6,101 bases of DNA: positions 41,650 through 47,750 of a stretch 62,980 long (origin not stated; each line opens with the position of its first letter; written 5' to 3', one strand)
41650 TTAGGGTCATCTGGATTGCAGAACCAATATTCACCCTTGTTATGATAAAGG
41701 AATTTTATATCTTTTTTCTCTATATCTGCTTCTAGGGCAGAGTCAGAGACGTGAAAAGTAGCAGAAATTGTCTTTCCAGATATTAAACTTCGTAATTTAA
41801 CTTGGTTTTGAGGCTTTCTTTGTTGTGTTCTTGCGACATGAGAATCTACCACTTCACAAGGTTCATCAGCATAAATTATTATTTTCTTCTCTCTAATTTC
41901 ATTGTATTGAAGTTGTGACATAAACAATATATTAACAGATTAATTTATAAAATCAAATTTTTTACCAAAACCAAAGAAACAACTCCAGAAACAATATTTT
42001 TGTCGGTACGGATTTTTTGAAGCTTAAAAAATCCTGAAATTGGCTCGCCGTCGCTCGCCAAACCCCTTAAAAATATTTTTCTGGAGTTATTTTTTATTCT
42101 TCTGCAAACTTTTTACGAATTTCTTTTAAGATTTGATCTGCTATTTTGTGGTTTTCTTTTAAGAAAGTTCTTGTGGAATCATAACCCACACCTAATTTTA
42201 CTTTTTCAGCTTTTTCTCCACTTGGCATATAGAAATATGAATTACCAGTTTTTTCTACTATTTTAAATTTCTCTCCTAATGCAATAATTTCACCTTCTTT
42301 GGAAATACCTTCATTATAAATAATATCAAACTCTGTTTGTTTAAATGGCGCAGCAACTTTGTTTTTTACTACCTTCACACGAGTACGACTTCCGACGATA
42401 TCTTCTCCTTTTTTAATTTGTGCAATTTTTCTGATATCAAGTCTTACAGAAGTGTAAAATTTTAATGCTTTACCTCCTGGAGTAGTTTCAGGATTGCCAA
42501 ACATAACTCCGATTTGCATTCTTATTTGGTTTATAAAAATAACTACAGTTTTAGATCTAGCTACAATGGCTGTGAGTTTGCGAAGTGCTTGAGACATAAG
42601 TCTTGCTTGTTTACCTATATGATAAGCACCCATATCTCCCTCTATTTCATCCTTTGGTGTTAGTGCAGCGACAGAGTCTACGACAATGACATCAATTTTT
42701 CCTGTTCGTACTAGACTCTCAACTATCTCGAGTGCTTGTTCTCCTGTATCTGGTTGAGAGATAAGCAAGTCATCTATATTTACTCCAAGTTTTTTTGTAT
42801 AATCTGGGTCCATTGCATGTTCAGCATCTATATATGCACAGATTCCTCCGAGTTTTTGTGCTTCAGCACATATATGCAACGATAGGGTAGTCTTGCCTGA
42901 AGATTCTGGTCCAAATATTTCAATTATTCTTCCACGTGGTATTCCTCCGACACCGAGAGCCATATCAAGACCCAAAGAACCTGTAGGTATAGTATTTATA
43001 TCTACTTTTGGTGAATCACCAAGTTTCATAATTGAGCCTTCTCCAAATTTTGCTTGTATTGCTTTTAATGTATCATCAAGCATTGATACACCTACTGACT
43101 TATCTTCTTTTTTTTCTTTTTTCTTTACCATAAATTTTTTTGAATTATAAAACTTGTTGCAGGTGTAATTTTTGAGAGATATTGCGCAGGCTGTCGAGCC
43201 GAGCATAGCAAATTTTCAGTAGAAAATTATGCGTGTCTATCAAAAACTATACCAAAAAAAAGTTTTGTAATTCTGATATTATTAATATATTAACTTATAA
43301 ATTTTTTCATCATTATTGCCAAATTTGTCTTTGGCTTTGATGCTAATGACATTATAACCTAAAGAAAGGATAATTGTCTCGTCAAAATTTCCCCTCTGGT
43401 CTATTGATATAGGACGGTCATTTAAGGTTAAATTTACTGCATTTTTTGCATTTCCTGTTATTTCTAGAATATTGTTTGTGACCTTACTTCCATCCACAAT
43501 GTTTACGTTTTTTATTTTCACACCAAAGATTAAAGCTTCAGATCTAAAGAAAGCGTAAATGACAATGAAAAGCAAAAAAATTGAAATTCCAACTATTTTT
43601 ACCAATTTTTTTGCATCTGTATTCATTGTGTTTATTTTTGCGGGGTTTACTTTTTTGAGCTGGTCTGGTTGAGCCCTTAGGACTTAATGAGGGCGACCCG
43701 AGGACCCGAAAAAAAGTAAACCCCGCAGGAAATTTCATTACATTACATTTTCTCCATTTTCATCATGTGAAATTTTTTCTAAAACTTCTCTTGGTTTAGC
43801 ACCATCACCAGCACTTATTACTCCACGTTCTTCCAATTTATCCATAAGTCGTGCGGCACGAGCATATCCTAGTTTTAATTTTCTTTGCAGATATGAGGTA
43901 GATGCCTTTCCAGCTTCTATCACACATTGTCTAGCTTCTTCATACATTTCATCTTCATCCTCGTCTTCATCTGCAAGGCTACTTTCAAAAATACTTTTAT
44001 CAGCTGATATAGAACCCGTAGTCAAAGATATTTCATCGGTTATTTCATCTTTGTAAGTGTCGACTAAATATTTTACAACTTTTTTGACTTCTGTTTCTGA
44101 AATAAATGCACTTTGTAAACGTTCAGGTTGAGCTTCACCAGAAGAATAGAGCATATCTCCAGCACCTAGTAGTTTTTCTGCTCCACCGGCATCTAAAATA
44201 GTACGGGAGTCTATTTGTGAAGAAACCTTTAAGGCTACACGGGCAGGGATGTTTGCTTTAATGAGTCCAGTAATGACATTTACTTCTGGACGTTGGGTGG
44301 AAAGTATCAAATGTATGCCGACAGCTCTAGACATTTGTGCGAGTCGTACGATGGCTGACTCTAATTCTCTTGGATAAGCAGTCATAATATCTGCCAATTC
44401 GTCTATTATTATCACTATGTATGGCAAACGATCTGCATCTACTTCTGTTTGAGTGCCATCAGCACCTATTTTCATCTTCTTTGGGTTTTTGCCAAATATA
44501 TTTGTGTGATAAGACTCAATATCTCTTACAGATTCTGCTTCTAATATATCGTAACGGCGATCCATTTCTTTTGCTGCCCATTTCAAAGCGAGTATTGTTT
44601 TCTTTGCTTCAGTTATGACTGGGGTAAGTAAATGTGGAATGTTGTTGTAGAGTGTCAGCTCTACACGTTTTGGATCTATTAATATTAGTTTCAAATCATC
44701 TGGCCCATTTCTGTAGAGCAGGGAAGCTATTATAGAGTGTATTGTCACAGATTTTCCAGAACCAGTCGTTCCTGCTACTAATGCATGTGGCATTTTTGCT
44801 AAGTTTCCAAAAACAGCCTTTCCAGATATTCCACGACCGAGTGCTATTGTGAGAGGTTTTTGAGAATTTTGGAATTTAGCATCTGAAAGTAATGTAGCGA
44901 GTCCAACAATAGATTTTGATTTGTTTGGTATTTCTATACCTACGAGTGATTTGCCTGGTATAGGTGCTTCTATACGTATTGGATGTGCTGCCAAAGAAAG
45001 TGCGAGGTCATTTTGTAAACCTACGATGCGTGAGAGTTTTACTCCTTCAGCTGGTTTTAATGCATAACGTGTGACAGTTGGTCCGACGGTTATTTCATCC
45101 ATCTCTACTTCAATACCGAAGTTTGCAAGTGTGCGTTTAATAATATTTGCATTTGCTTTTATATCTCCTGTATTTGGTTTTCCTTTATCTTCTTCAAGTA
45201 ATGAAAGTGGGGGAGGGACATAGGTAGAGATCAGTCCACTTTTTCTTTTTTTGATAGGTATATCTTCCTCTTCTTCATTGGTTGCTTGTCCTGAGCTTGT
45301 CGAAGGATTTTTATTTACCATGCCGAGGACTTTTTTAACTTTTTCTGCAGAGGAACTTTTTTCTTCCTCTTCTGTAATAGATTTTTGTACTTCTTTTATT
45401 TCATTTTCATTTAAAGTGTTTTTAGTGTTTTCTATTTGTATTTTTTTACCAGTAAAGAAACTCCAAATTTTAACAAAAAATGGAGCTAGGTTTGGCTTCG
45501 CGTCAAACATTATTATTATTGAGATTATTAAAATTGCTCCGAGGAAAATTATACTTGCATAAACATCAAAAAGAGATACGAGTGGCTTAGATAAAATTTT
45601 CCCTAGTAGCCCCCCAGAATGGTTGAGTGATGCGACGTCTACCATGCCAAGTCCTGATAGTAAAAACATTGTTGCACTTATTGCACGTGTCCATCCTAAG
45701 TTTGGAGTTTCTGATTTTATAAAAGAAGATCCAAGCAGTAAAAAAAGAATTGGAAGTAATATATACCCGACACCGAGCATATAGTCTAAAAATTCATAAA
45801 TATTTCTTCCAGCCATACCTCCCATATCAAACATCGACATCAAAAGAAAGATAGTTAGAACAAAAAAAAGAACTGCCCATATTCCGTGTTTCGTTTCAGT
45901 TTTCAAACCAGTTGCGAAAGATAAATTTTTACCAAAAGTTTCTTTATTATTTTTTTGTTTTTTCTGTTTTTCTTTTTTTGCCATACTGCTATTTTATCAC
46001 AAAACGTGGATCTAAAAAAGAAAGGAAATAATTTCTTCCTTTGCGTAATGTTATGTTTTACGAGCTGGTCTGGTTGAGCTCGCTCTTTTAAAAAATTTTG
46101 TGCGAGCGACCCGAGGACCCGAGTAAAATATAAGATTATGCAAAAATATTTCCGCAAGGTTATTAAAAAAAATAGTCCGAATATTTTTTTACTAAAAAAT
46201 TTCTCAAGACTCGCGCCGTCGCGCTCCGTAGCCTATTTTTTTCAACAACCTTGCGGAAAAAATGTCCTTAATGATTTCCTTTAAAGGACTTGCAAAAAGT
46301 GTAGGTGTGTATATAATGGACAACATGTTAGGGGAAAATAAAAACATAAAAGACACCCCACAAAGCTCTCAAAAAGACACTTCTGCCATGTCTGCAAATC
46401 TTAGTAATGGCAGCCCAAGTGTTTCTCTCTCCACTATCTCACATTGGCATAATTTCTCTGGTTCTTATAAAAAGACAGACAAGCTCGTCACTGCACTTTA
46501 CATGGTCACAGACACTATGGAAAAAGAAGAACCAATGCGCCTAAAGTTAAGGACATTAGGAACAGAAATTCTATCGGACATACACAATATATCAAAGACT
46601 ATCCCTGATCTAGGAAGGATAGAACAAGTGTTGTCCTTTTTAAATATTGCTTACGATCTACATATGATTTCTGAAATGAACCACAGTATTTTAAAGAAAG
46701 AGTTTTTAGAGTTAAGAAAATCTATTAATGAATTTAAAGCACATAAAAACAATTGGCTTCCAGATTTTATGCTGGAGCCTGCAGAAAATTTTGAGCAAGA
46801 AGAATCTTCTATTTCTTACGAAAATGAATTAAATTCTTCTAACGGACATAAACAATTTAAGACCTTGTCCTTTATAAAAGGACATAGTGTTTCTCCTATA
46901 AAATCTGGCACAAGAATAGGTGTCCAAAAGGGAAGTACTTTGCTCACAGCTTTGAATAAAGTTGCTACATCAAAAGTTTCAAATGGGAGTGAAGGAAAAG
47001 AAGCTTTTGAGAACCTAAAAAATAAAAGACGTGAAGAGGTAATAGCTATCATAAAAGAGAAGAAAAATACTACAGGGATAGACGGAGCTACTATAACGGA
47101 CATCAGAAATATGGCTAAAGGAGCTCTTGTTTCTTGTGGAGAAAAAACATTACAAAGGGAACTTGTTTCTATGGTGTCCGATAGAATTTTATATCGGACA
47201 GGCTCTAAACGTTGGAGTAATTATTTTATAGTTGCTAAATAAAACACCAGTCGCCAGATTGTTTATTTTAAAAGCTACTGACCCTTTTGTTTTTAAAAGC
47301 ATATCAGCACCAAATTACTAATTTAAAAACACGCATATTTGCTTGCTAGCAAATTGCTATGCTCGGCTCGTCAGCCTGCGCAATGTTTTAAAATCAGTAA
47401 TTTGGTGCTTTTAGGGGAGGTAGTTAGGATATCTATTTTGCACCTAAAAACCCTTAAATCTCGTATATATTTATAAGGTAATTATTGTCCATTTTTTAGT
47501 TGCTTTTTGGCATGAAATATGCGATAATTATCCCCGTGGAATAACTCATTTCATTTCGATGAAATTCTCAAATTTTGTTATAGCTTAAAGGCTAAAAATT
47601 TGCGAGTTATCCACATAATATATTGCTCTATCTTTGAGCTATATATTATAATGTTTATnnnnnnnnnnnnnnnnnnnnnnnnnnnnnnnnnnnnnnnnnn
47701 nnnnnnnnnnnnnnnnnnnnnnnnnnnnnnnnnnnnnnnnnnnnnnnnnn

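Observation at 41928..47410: Every intergenic spacer from efp to 47.4 kb is occupied by a nested-hairpin element, clustered around DNA-metabolism genes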

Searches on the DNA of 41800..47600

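Call 13: search_rna_families(source=window, start=41800, end=47600, threshold=evalue, max_evalue=10, show_alignments=3)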
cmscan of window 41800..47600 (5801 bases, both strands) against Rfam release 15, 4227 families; matches with E-value up to 10: 5.
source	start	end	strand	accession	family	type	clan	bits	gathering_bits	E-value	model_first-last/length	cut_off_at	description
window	46131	46276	-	RF04205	MIR2606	Gene; miRNA;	-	40.1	139.7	0.0014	1-165/165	no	MIR2606 microRNA precursor family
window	46152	46256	-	RF03263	MIR861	Gene; miRNA;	-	20.7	70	3.5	1-111/111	no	MIR861 microRNA precursor family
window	46418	46435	+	RF01072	TMV_UPD-PK3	Cis-reg;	-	17.7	34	0.76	1-18/31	no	Pseudoknot of upstream pseudoknot domain (UPD) of the 3'UTR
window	47305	47410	-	RF03403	mir-5366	Gene; miRNA;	-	17.7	73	6.8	1-71/71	no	mir-5366 microRNA precursor family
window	46712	46872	-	RF02060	STnc410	Gene; sRNA;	-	16.9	50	3.3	1-158/158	no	Enterobacterial sRNA STnc410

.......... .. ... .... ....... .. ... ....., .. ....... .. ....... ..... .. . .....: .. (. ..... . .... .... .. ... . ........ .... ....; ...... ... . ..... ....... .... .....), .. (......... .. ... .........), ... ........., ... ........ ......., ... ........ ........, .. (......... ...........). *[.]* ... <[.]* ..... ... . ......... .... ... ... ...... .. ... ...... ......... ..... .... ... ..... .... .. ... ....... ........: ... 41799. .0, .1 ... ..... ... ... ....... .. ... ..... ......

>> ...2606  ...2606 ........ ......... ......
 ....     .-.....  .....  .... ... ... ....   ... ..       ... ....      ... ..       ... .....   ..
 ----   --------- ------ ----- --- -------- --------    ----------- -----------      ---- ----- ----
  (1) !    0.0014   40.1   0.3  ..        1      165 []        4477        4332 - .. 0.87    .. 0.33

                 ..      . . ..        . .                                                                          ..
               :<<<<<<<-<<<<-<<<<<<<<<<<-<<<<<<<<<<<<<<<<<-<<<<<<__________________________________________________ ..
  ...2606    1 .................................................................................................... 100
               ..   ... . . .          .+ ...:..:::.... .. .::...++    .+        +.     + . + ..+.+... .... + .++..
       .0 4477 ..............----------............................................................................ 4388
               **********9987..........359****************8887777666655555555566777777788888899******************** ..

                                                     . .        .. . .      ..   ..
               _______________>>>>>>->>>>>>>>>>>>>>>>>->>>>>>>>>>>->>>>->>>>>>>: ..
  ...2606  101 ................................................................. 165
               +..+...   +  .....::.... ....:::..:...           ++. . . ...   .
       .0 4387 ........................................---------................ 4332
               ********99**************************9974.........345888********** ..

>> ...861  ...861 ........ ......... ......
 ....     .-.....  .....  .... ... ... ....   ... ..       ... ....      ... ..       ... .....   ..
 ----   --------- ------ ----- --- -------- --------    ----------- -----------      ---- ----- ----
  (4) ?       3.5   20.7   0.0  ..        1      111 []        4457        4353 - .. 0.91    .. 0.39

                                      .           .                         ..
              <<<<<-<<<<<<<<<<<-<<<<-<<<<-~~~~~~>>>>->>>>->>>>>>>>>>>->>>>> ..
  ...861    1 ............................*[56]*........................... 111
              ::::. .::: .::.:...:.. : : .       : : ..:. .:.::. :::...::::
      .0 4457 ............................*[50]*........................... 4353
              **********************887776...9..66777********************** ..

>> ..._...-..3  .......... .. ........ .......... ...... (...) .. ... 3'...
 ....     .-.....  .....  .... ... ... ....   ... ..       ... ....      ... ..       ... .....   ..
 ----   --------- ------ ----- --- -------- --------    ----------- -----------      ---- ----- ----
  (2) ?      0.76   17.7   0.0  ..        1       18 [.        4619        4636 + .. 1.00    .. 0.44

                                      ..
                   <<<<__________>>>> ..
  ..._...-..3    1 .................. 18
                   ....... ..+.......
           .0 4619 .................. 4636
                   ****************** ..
